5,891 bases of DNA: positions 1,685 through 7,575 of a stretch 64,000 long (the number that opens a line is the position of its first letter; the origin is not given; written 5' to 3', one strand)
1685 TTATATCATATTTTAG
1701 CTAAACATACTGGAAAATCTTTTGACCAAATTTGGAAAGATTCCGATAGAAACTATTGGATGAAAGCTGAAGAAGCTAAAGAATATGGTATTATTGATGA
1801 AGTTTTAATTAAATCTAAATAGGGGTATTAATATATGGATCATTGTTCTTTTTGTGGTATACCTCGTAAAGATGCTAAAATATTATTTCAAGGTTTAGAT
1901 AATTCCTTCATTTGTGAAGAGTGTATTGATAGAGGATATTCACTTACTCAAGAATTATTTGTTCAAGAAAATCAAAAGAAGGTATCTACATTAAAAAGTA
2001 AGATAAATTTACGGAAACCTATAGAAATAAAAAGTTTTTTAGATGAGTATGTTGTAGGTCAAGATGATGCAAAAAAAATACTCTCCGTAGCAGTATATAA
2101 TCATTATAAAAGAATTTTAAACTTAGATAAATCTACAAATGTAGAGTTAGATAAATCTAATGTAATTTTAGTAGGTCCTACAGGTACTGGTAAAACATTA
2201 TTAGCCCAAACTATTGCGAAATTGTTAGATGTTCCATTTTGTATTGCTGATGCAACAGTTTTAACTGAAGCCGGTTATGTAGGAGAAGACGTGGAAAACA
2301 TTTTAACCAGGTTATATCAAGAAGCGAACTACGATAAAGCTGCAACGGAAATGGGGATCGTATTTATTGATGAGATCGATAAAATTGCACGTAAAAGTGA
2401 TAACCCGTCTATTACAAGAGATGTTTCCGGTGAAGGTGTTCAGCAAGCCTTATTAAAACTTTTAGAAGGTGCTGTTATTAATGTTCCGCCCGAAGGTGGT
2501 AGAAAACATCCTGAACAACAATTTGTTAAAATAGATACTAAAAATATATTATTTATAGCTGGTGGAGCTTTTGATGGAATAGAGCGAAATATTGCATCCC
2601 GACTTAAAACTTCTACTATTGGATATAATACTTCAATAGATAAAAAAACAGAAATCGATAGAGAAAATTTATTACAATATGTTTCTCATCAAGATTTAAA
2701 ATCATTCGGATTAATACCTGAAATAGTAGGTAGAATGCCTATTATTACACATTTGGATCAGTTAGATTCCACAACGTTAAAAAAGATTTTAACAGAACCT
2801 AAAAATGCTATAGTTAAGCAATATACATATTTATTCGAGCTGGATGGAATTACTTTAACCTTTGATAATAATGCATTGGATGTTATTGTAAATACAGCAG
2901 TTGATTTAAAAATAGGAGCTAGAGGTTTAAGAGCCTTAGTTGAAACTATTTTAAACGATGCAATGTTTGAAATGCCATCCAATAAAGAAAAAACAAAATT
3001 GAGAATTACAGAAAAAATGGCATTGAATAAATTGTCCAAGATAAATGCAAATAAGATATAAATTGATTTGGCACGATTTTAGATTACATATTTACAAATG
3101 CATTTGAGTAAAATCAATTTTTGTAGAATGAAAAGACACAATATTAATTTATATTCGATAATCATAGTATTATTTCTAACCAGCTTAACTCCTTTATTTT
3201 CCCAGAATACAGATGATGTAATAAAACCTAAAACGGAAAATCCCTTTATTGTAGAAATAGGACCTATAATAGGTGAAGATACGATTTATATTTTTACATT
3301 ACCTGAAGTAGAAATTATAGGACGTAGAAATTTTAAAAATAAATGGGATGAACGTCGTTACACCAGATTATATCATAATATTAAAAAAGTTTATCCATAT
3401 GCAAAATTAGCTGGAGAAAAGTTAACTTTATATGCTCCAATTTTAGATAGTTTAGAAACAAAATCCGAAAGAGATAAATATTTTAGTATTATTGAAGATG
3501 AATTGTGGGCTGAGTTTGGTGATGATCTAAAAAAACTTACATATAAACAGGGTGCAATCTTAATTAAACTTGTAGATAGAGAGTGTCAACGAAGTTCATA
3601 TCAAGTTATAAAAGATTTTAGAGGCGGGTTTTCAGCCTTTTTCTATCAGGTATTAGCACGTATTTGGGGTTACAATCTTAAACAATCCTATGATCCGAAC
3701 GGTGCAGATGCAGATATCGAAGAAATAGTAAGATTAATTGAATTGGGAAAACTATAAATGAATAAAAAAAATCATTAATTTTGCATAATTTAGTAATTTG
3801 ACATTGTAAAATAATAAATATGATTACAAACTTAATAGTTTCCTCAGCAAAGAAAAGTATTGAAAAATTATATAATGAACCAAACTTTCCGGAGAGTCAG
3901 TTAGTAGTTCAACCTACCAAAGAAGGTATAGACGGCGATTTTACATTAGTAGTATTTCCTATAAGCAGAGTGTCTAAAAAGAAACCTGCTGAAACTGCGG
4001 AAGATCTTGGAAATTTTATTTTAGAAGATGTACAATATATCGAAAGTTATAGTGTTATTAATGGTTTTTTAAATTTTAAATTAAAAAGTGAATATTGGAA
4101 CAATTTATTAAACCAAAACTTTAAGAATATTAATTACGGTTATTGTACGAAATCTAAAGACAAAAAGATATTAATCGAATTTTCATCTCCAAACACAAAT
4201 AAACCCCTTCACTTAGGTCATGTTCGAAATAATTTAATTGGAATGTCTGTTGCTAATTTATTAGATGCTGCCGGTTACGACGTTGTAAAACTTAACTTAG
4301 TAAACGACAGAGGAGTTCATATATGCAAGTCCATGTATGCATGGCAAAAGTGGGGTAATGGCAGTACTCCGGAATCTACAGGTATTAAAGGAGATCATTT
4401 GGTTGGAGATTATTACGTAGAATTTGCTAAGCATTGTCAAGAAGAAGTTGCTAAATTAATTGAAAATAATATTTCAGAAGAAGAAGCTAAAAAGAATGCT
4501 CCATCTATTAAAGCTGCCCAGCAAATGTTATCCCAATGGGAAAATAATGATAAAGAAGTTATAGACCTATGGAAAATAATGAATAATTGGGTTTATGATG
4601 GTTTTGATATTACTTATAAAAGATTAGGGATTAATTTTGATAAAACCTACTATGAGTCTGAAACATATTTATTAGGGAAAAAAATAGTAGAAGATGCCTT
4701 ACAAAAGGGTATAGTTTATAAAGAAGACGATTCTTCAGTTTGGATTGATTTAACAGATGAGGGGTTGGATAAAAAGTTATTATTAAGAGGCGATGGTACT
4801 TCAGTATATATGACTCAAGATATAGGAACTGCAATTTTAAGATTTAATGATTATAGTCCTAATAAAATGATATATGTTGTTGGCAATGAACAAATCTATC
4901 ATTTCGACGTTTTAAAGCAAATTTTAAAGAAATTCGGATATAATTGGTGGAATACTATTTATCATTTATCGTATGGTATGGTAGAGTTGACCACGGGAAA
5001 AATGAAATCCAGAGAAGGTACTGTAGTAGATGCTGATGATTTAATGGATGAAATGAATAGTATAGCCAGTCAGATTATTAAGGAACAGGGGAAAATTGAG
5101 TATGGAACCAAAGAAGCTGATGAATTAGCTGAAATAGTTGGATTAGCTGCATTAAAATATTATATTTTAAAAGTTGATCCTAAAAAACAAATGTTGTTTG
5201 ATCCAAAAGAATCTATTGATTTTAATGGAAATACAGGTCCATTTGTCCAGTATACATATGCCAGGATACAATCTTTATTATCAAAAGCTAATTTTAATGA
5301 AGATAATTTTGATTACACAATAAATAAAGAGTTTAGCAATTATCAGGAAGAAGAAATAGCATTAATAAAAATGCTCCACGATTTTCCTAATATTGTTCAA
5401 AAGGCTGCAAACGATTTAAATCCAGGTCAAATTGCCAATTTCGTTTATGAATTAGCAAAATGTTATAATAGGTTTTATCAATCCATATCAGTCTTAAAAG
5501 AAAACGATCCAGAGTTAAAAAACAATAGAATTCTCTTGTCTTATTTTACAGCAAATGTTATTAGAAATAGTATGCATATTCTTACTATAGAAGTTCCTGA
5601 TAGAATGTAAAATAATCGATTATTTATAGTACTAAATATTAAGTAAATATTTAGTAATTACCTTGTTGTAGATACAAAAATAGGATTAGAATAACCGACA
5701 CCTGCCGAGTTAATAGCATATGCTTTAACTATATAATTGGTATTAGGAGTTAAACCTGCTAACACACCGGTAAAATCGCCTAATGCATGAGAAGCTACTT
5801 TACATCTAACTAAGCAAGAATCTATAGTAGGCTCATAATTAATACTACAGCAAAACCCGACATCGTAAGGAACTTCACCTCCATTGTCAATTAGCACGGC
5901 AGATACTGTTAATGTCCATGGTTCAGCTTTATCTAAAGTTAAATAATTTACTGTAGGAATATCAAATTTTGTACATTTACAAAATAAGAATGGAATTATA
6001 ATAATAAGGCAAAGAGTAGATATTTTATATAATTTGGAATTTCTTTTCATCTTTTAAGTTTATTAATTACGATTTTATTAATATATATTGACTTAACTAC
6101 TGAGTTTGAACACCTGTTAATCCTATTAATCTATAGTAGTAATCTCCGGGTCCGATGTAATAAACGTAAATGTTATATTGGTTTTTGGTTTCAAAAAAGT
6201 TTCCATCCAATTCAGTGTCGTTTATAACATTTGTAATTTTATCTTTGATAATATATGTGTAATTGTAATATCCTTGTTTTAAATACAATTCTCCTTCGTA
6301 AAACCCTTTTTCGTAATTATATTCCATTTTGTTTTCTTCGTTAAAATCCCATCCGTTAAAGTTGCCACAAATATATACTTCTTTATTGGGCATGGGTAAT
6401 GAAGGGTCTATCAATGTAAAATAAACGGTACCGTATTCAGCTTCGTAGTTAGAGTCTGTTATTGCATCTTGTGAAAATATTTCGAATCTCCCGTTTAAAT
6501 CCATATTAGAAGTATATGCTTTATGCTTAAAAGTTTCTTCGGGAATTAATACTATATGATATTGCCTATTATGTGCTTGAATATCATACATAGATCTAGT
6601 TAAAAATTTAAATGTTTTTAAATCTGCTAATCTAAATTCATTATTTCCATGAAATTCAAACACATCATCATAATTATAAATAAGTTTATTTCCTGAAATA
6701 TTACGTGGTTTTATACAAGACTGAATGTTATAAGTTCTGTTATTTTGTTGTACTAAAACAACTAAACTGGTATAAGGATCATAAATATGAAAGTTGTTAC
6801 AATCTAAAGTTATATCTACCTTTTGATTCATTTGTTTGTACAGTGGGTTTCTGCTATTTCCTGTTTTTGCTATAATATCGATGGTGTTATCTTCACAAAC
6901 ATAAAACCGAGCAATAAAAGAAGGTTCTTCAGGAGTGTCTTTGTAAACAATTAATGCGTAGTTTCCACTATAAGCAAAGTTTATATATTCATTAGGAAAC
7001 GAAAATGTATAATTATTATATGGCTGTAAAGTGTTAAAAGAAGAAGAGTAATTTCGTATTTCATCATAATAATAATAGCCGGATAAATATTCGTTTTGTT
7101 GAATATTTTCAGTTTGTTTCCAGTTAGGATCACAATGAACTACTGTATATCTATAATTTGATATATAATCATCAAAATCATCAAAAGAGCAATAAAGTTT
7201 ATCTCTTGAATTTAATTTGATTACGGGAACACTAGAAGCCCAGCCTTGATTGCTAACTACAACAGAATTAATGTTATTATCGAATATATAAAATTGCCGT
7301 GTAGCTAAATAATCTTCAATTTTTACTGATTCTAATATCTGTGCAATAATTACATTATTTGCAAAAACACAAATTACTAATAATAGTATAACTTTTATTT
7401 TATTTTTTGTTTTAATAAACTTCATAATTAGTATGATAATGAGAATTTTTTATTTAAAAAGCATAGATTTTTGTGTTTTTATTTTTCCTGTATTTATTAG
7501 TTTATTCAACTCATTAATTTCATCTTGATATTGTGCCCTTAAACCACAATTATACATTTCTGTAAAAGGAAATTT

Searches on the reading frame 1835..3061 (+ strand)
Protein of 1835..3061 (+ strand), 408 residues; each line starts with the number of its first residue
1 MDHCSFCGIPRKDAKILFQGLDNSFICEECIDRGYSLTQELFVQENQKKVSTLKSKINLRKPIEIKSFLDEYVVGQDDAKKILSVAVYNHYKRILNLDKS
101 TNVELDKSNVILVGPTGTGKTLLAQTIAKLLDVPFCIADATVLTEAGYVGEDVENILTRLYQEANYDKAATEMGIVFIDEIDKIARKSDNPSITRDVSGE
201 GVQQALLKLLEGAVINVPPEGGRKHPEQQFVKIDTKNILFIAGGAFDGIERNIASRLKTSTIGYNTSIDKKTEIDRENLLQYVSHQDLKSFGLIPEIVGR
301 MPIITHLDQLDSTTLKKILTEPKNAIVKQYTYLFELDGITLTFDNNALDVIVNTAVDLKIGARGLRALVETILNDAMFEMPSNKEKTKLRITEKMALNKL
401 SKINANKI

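Call 42: search_protein_families(library=pfam, proteins=[window:1835-3061:+])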
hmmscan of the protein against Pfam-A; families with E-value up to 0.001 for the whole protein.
window:1835-3061:+ (408 aa): 12 families
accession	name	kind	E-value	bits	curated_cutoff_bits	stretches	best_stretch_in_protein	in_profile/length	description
PF07724.20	AAA_2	-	6.2e-31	108.1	27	1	107-304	3-166/166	AAA domain (Cdc48 subfamily)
PF00004.35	AAA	-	1.3e-17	64.9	21.2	1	110-256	1-122/131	ATPase family associated with various cellular activities (AAA)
PF10431.15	ClpB_D2-small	-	1.4e-10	41.5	21.9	1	310-385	1-72/81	C-terminal, D2-small domain, of ClpB protein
PF06689.19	zf-C4_ClpX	-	1.9e-10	40.9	27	1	3-39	2-38/39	ClpX C4-type zinc finger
PF07728.20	AAA_5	-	5.7e-09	36.6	22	1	109-186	1-80/139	AAA domain (dynein-related subfamily)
PF05496.18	RuvB_N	-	2.6e-07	31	27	1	69-188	6-100/159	Holliday junction DNA helicase RuvB P-loop domain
PF00493.29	MCM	-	9.2e-05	22.1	23.3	1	66-188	19-137/224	MCM P-loop domain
PF13401.12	AAA_22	-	0.00013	22.7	27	1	107-157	5-58/130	AAA domain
PF12775.13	AAA_7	-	0.00015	21.8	25.8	1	107-183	33-111/181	P-loop containing dynein motor region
PF01078.27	Mg_chelatase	-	0.00026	20.9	20.3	0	108-131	23-46/207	Magnesium chelatase, subunit ChlI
PF13173.12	AAA_14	-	0.00044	20.7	27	0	109-185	4-75/129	AAA domain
PF01695.23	IstB_IS21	-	0.00052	20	24.1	1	106-128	91-113/238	IstB-like ATP binding protein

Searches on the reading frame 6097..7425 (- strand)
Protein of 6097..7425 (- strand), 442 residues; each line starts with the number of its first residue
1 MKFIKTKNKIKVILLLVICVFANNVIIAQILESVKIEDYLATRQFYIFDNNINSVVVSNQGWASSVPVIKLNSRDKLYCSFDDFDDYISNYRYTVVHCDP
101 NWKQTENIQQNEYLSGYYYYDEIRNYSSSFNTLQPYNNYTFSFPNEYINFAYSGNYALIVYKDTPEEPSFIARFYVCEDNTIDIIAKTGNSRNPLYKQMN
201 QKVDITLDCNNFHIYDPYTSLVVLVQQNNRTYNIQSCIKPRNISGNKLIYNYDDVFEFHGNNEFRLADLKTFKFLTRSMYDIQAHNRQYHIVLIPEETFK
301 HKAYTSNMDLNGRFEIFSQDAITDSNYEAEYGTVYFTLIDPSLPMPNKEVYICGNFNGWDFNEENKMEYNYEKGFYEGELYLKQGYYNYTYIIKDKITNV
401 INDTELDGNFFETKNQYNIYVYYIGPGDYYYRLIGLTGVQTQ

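Call 42: search_protein_families(library=pfam, proteins=[window:6097-7425:-])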
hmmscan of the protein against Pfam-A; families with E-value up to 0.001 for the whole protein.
window:6097-7425:- (442 aa): 2 families
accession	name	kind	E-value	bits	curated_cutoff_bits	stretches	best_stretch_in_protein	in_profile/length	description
PF17116.11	T9SS_plug_1st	-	4e-32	111.2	23.9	1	52-178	1-126/126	Type 9 secretion system plug protein 1st domain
PF16561.11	AMPK1_CBM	-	0.00017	22.2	26.8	1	348-398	12-58/85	Glycogen recognition site of AMP-activated protein kinase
